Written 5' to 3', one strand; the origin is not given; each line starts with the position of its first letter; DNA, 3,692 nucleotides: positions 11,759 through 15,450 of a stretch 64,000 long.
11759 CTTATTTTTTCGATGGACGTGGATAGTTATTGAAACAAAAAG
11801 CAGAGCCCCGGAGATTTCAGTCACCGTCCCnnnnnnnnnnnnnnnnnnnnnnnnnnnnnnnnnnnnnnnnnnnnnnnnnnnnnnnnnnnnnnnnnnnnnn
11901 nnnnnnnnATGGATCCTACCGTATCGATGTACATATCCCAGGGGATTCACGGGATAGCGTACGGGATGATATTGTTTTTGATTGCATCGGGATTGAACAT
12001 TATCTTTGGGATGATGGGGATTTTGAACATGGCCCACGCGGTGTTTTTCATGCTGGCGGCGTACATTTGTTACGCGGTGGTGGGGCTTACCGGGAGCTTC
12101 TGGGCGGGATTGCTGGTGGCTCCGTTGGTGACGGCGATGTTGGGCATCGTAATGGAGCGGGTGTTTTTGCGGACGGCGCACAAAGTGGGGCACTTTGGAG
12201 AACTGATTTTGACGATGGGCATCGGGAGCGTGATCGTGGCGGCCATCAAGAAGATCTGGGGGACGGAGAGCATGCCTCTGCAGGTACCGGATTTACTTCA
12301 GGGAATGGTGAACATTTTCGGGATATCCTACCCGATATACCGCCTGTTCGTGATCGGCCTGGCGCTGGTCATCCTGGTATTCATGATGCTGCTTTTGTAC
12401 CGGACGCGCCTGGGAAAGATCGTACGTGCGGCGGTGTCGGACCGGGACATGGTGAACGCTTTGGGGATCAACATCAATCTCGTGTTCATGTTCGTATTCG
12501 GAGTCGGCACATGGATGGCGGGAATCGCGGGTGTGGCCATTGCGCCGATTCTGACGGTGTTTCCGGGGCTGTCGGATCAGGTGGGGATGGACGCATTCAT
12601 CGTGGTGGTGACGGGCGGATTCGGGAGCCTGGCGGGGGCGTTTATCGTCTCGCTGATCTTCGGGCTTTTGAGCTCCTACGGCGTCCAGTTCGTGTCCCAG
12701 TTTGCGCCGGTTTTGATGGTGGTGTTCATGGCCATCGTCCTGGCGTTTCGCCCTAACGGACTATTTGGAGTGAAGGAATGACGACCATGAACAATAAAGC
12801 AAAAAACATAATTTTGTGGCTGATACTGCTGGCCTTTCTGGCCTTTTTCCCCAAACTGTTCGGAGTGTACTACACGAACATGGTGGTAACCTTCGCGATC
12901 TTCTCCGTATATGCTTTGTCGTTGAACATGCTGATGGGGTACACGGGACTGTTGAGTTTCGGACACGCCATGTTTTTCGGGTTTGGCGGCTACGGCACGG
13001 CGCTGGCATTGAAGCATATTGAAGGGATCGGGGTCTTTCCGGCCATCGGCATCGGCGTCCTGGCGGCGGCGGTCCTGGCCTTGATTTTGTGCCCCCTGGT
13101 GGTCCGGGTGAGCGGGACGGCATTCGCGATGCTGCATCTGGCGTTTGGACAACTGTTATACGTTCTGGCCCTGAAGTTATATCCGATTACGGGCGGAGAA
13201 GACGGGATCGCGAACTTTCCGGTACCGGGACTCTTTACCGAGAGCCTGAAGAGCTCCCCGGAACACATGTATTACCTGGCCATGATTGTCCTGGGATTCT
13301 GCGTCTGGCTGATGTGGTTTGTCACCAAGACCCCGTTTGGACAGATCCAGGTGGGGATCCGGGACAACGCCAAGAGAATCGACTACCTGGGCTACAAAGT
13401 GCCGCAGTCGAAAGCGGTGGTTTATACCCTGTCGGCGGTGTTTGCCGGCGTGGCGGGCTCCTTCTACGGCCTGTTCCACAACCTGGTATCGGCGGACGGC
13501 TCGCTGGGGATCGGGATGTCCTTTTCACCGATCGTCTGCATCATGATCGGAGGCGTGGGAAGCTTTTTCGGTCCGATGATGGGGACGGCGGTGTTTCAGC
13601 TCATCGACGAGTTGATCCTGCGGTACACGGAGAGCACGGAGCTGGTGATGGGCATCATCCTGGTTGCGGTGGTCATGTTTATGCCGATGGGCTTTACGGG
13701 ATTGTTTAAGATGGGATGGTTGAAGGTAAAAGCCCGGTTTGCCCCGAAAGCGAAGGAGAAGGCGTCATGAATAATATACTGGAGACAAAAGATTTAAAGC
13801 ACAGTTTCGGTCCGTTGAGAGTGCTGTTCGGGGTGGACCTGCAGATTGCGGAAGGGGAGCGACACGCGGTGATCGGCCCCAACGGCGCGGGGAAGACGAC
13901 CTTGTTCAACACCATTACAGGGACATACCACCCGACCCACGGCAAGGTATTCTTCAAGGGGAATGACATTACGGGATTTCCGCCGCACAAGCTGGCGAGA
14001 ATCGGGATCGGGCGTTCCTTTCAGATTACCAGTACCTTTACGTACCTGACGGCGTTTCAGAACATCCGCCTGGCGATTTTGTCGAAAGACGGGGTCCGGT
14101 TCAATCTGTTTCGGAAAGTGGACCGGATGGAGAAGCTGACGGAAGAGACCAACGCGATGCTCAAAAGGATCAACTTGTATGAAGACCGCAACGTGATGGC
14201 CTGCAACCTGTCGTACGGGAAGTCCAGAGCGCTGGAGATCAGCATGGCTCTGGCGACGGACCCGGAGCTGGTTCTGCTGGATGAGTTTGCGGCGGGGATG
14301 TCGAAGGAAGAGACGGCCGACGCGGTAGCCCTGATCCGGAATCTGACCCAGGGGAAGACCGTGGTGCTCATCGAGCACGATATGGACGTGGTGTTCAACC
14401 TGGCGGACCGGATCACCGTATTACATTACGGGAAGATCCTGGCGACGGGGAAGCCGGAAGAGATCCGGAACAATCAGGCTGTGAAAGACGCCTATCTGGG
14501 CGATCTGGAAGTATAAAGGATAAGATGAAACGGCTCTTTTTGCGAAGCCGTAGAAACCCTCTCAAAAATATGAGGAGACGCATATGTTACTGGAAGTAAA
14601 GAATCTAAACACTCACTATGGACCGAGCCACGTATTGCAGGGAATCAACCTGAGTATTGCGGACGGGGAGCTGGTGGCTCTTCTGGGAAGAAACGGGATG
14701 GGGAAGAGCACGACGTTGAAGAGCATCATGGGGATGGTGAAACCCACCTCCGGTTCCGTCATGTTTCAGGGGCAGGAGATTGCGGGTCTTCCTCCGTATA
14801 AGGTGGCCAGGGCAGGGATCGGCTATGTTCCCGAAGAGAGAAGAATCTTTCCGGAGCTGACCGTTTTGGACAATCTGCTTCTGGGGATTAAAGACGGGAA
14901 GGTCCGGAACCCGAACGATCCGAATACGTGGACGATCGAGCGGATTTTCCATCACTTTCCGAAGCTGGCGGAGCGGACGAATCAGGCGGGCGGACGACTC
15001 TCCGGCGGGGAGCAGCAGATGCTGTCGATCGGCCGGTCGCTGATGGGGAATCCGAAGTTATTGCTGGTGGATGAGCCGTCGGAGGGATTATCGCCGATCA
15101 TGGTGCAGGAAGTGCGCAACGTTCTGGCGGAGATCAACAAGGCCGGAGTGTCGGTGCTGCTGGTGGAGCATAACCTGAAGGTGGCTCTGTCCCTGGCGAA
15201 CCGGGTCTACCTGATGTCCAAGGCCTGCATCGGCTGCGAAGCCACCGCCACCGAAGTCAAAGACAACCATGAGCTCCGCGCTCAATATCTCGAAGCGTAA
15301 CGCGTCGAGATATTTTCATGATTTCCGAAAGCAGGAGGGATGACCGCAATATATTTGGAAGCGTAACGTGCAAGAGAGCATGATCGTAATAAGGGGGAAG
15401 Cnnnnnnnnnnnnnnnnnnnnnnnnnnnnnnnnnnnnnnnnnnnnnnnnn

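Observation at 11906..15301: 3,396-bp near-identical duplication covering exactly livHMGF, while all flanking paralogues are diverged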

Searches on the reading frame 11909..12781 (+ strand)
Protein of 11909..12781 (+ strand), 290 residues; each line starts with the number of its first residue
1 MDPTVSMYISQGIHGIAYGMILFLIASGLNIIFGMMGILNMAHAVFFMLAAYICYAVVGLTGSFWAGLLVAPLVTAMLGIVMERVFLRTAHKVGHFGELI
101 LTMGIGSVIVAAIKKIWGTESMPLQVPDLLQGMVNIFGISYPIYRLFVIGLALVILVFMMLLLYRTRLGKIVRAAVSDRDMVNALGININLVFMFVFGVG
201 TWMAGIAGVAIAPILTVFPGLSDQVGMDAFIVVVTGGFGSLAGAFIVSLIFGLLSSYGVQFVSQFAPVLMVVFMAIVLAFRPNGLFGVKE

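Call 3: search_protein_families(library=pfam, proteins=[window:11909-12781:+])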
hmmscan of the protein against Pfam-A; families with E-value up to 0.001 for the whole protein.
window:11909-12781:+ (290 aa): 1 family
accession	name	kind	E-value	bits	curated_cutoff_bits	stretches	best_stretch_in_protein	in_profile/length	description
PF02653.21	BPD_transp_2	-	1.1e-34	120.3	26.8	1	15-278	5-266/269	Branched-chain amino acid transport system / permease component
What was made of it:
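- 11909..12781 (+): livH-like permease, copy A (copy B: 45110-45982). PF02653 BPD_transp_2, E 1e-34 (call 3).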

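Call 48: search_protein_families(library=ncbifam, proteins=[window:11909-12781:+])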
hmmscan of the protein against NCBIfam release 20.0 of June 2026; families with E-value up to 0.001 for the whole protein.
window:11909-12781:+ (290 aa): 6 families
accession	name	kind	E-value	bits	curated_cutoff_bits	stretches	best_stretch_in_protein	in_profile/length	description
TIGR03409.1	urea_trans_UrtB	equivalog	9.9e-55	186.2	250.3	1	11-289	3-289/291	urea ABC transporter permease subunit UrtB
TIGR03622.1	urea_t_UrtB_arc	equivalog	3.7e-31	108.5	374.25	1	22-288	14-279/284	urea ABC transporter, permease protein UrtB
NF008011.0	PRK10740.1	equivalog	7.1e-20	71.8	379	1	7-288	7-302/308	high-affinity branched-chain amino acid ABC transporter permease LivH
TIGR03408.1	urea_trans_UrtC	equivalog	2.5e-08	34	296.2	1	115-288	141-313/313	urea ABC transporter permease subunit UrtC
NF008450.0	PRK11301.1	subfamily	1.2e-07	31.6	366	1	12-288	110-408/418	high-affinity branched-chain amino acid ABC transporter permease LivM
TIGR03727.1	urea_t_UrtC_arc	equivalog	0.00022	20.2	575.55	0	15-286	53-338/369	urea ABC transporter, permease protein UrtC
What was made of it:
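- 11909..12781 (+): Below the NCBIfam LivH and UrtB cut-offs (call 48).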

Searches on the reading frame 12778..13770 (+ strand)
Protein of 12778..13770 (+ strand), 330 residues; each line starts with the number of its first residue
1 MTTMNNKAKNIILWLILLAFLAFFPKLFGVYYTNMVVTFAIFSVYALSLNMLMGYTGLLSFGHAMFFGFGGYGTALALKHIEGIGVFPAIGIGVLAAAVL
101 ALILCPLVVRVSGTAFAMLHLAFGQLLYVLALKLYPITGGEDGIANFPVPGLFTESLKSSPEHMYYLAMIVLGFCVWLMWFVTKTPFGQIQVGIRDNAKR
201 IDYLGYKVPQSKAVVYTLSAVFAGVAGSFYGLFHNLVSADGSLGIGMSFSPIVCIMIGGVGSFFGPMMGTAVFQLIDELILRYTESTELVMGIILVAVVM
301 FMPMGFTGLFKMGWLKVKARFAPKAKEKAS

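Call 3: search_protein_families(library=pfam, proteins=[window:12778-13770:+])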
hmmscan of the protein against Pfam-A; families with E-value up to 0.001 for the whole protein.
window:12778-13770:+ (330 aa): 1 family
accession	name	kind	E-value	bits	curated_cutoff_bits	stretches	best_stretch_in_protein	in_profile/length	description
PF02653.21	BPD_transp_2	-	4e-38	131.5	26.8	1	33-299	3-269/269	Branched-chain amino acid transport system / permease component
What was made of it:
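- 12778..13770 (+): livM-like permease, copy A (copy B: 45979-46971). PF02653, E 4e-38 (call 3).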

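Call 7: find_encoding_contigs(protein=window:12778-13770:+, flank=10000, max_places=10)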
Protein window:12778-13770:+ (330 aa): no gene with exactly this product is on record in the collection.
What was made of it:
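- Tried and rejected: The window's own LivM is not in the collection (call 7).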

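Call 8: find_related_loci(query=window:12778-13770:+, collection=genome_contigs, flank=10000)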
Query window:12778-13770:+ (330 aa) in genome_contigs; peptide patterns used: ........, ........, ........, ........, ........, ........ (x = any residue, [..] = any of these).
599 stretches matched a pattern (row limit reached: there are more); 584 encode a relative of the query (tblastn E <= 1e-3); the best 80 are kept; 80 distinct loci.
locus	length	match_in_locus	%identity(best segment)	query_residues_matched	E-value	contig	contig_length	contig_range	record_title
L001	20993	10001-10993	84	1-330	8e-179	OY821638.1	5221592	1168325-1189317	MAG: Smithellaceae bacterium isolate 7d888188-1d27-4603-a379-950c855845c6 genome assembly, chromosome: 1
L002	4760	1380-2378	68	4-330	1e-147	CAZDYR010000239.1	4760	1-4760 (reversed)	MAG TPA_asm: uncultured Smithella sp. isolate binchicken_co269_128 genome assembly, contig: NODE_19007_length_4760_cov_4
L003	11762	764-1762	70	4-330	2e-145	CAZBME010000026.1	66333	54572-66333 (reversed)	MAG TPA_asm: uncultured Syntrophaceae bacterium isolate SRP302447_co2_781 genome assembly, contig: NODE_1300_length_6633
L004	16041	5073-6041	66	4-325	1e-139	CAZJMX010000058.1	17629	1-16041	MAG TPA_asm: uncultured Smithella sp. isolate SRP302447_co2_430 genome assembly, contig: NODE_8956_length_17629_cov_18.4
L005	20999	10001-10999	69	4-330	6e-138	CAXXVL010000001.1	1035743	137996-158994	MAG: Smithellaceae bacterium isolate ea3e3a57-e723-42e2-b213-d72c633126af genome assembly, contig: contig_1, whole genom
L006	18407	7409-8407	68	4-330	5e-137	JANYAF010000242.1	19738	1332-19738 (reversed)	MAG: Deltaproteobacteria bacterium isolate GL140_5_metabat_185 GL140_5_k141_2211646, whole genome shotgun sequence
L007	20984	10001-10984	73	5-330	3e-155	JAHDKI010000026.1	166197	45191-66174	MAG: Syntrophaceae bacterium isolate LM1-B42D k141_136076, whole genome shotgun sequence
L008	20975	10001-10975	67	4-320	1e-131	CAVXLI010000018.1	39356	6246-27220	MAG: uncultured delta proteobacterium isolate MFD00709.bin.2.75 genome assembly, contig: contig_178214, whole genome sho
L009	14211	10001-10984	62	3-330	7e-130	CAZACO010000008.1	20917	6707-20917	MAG TPA_asm: uncultured Desulfobacteraceae bacterium isolate binchicken_co129_686 genome assembly, contig: NODE_7226_len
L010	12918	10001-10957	64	6-323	1e-128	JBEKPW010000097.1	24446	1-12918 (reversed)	MAG: Syntrophobacteraceae bacterium isolate SPRUCE 473 SPRUCE_473_97, whole genome shotgun sequence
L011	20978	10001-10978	68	4-328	3e-128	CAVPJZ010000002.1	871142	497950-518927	MAG: uncultured delta proteobacterium isolate MFD10007.bin.2.133 genome assembly, contig: contig_19341, whole genome sho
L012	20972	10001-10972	62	4-320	5e-128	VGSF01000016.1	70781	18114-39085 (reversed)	MAG: Deltaproteobacteria bacterium isolate K_DeepCast_150m_m1_110 K_DeepCast_150m_m1_110_Ga0194126_10000425, whole genom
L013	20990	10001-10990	63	4-330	2e-126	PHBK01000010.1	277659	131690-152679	MAG: Deltaproteobacteria bacterium HGW-Deltaproteobacteria-12 bjp_ig2069_scaffold_170, whole genome shotgun sequence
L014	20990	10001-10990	56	9-330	4e-114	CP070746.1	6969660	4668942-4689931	MAG: Desulfobacterales bacterium isolate bin36 chromosome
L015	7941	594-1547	58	4-321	3e-112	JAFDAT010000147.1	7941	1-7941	MAG: Deltaproteobacteria bacterium isolate AB_69_Bin_102 AB_69_Bin_102_scaffold_17984, whole genome shotgun sequence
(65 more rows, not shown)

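Call 48: search_protein_families(library=ncbifam, proteins=[window:12778-13770:+])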
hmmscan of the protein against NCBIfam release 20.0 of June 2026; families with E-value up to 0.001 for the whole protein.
window:12778-13770:+ (330 aa): 5 families
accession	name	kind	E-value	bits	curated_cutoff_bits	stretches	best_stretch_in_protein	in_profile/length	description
TIGR03408.1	urea_trans_UrtC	equivalog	1.5e-38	133.3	296.2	2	92-309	94-313/313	urea ABC transporter permease subunit UrtC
NF008450.0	PRK11301.1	subfamily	8.3e-28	97.9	366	2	5-158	86-236/418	high-affinity branched-chain amino acid ABC transporter permease LivM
TIGR03727.1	urea_t_UrtC_arc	equivalog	5.5e-25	88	575.55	1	14-320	32-351/369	urea ABC transporter, permease protein UrtC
TIGR03409.1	urea_trans_UrtB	equivalog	3.8e-08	33.3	250.3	1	37-312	9-288/291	urea ABC transporter permease subunit UrtB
NF008630.0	PRK11618.1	equivalog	1.5e-06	27.6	363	1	164-300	163-307/331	galactofuranose ABC transporter, permease protein YjfF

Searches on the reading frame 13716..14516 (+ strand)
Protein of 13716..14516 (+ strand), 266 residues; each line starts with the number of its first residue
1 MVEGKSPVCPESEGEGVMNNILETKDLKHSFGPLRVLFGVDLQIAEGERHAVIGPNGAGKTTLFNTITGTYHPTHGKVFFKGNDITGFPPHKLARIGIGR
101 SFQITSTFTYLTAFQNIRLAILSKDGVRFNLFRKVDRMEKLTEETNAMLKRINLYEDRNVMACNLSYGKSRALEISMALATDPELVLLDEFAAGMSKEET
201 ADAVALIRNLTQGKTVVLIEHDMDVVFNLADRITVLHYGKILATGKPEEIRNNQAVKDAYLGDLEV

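Call 3: search_protein_families(library=pfam, proteins=[window:13716-14516:+])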
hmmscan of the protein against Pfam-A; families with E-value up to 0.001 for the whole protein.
window:13716-14516:+ (266 aa): 5 families
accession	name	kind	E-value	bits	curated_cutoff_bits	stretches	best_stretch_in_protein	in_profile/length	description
PF00005.33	ABC_tran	-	5.4e-27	95.5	25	1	39-191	3-135/137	ABC transporter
PF12399.14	BCA_ABC_TP_C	-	1.1e-09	38.1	25.5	1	240-263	1-24/27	Branched-chain amino acid ATP-binding cassette transporter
PF13304.12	AAA_21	-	5.1e-06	27.2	27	0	50-67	2-19/304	AAA domain, putative AbiEii toxin, Type IV TA system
PF02463.25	SMC_N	-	9.9e-05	22.3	40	0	50-67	27-44/220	RecF/RecN/SMC N terminal domain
PF13481.12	AAA_25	-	0.00086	19.4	27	0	26-64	14-50/195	AAA domain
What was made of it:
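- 13716..14516 (+): livG-like ATPase, copy A (copy B: 46917-47717). The start codon is uncertain because the ORF overlaps livM by 55 nt. PF00005 plus PF12399 BCA_ABC_TP_C (call 3).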

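Call 48: search_protein_families(library=ncbifam, proteins=[window:13716-14516:+])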
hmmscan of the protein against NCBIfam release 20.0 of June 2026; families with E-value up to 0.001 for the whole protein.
window:13716-14516:+ (266 aa): 187 families (the best 25 are shown)
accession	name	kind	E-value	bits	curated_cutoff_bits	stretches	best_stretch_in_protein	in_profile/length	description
TIGR03411.1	urea_trans_UrtD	equivalog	3.1e-71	239.8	304.1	1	21-262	2-241/242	urea ABC transporter ATP-binding protein UrtD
NF008449.1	PRK11300.1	equivalog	1.2e-61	208.2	362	1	19-263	3-254/255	high-affinity branched-chain amino acid ABC transporter ATP-binding protein LivG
TIGR04406.1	LPS_export_lptB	equivalog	1.3e-44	152.3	240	1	22-263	2-235/239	LPS export ABC transporter ATP-binding protein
TIGR03864.1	PQQ_ABC_ATP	hypoth_equivalog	2.3e-35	122.1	302.25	1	22-258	2-227/236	ABC transporter, ATP-binding subunit, PQQ-dependent alcohol dehydrogenase system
TIGR01188.1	drrA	subfamily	1.6e-34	119.6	312.45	1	31-252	3-213/302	daunorubicin resistance ABC transporter, ATP-binding protein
TIGR03410.1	urea_trans_UrtE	equivalog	1.6e-34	119.4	285.8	1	22-254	1-223/230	urea ABC transporter ATP-binding subunit UrtE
NF008144.0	PRK10895.1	equivalog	1.1e-33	116.7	381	1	21-263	3-237/241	LPS export ABC transporter ATP-binding protein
NF007253.0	PRK09700.1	equivalog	1.2e-33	116.5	772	1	19-257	3-239/510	D-allose ABC transporter ATP-binding protein AlsA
NF041861.1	YtfR_transport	equivalog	5e-32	111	850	1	21-257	1-231/492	galactofuranose ABC transporter, ATP-binding protein YtfR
TIGR00968.1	3a0106s01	subfamily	8.1e-32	110.6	342.75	1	25-255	4-223/237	sulfate ABC transporter ATP-binding protein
TIGR04521.1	ECF_ATPase_2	equivalog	5.5e-31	107.7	330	1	35-255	19-237/279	energy-coupling factor transporter ATPase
TIGR01186.1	proV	subfamily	6.2e-31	107.8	326.6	1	40-255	12-222/363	betaine/proline/choline family ABC transporter ATP-binding protein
NF043075.1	MMSYN1_0197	equivalog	3.7e-30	105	550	1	20-254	1-224/341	spermidine/putrescine ABC transporter ATP-binding protein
NF008030.0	PRK10762.1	equivalog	4.1e-30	105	745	1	18-254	1-232/501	ribose ABC transporter ATP-binding protein RbsA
TIGR02315.1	ABC_phnC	equivalog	4.8e-30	104.8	266.1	1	21-254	1-237/243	phosphonate ABC transporter ATP-binding protein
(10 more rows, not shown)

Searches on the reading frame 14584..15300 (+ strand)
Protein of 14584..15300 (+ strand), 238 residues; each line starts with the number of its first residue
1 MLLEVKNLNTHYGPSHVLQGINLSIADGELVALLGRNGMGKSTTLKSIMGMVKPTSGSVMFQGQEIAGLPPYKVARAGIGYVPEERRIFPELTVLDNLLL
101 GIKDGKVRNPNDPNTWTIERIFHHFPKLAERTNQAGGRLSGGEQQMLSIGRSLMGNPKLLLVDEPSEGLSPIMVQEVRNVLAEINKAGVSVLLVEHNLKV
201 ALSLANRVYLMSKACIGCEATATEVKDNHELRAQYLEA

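Call 3: search_protein_families(library=pfam, proteins=[window:14584-15300:+])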
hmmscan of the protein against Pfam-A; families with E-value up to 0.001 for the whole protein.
window:14584-15300:+ (238 aa): 2 families
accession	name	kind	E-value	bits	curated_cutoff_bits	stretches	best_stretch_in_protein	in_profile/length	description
PF00005.33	ABC_tran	-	3.6e-33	115.5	25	1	18-166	1-136/137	ABC transporter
PF13304.12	AAA_21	-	0.00016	22.3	27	0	30-52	1-29/304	AAA domain, putative AbiEii toxin, Type IV TA system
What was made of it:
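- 14584..15300 (+): livF-like ATPase, copy A (copy B: 47785-48501). PF00005, E 4e-33 (call 3).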

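Call 48: search_protein_families(library=ncbifam, proteins=[window:14584-15300:+])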
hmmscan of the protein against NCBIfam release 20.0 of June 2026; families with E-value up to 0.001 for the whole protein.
window:14584-15300:+ (238 aa): 188 families (the best 25 are shown)
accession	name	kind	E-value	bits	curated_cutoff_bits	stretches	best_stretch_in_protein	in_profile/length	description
TIGR03410.1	urea_trans_UrtE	equivalog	1.4e-68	230.8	285.8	1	3-228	1-222/230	urea ABC transporter ATP-binding subunit UrtE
NF008626.0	PRK11614.1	equivalog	3.8e-55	186.9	441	1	2-236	5-235/237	high-affinity branched-chain amino acid ABC transporter ATP-binding protein LivF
TIGR04406.1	LPS_export_lptB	equivalog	1.5e-51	175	240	1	3-236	2-233/239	LPS export ABC transporter ATP-binding protein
TIGR03411.1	urea_trans_UrtD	equivalog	1.8e-42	145.7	304.1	1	2-236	2-240/242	urea ABC transporter ATP-binding protein UrtD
NF008144.0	PRK10895.1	equivalog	2.8e-41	141.6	381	1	3-236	4-235/241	LPS export ABC transporter ATP-binding protein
NF008449.1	PRK11300.1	equivalog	3.5e-41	141.2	362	1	2-236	5-252/255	high-affinity branched-chain amino acid ABC transporter ATP-binding protein LivG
NF011967.0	PRK15439.1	equivalog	1e-38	133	586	2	2-104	11-113/510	autoinducer 2 ABC transporter ATP-binding protein LsrA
TIGR02315.1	ABC_phnC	equivalog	2.7e-37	128.5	266.1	1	2-228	1-236/243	phosphonate ABC transporter ATP-binding protein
TIGR03265.1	PhnT2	equivalog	4.8e-37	128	457.7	1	3-227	5-224/353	putative 2-aminoethylphosphonate ABC transporter ATP-binding protein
NF043075.1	MMSYN1_0197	equivalog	9.3e-37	126.7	550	1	2-227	2-222/341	spermidine/putrescine ABC transporter ATP-binding protein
NF007027.0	PRK09493.1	equivalog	8.4e-36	123.5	379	1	3-227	2-225/240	glutamine ABC transporter ATP-binding protein GlnQ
TIGR01188.1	drrA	subfamily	1.2e-35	123.3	312.45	1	11-228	2-214/302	daunorubicin resistance ABC transporter, ATP-binding protein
TIGR00972.1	3a0107s01c2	equivalog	1.8e-35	122.4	343.2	1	3-225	2-230/248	phosphate ABC transporter ATP-binding protein PstB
TIGR03740.1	galliderm_ABC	subfamily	4.8e-35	121.2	309.75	1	3-230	1-216/223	lantibiotic protection ABC transporter ATP-binding subunit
TIGR02673.1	FtsE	equivalog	2.1e-34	119.1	264.85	1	3-211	2-210/214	cell division ATP-binding protein FtsE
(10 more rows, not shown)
